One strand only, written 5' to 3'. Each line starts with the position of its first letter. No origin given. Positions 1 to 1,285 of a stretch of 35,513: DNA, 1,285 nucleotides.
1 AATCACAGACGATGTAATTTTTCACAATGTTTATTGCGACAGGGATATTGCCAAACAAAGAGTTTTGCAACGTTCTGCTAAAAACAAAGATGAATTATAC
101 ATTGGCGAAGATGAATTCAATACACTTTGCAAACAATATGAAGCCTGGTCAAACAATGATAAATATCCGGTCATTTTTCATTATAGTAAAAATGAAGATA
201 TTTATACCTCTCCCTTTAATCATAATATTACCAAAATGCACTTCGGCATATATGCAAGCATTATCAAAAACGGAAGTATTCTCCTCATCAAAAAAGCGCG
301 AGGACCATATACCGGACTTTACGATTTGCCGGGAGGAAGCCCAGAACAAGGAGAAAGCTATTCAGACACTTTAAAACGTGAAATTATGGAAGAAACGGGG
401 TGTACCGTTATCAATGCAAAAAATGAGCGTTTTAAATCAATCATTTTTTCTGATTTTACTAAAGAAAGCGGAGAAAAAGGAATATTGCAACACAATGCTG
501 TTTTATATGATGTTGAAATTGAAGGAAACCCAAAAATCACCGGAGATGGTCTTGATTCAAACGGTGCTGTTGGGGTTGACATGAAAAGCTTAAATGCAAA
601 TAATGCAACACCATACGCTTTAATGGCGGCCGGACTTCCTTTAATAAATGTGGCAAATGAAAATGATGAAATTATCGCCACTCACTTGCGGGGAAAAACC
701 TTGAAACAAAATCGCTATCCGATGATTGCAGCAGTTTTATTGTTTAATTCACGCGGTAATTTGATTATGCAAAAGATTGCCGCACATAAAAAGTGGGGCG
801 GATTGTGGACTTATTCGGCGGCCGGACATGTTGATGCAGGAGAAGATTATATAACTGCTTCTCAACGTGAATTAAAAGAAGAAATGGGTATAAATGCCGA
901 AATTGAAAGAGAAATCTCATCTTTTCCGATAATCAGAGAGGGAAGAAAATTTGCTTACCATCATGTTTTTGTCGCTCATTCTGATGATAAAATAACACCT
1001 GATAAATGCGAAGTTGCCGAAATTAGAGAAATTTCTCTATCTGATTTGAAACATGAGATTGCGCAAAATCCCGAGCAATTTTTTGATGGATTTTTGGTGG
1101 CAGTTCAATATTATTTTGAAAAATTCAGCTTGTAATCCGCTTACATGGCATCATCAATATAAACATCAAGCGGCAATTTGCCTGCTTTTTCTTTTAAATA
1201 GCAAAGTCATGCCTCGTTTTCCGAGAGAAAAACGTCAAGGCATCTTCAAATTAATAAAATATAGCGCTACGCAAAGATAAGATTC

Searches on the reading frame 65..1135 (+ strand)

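Call 92: search_protein_families(library=pfam, proteins=[window:65-1135:+], max_evalue=0.00001)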
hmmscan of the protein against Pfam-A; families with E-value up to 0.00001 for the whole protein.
window:65-1135:+ (356 aa): 2 families
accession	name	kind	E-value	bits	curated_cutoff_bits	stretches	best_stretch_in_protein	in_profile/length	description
PF00293.34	NUDIX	-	1.9e-28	99.5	21.1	2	220-340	4-131/134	NUDIX domain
PF14815.12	NUDIX_4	-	7.9e-08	32.5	35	0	223-285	2-55/113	NUDIX domain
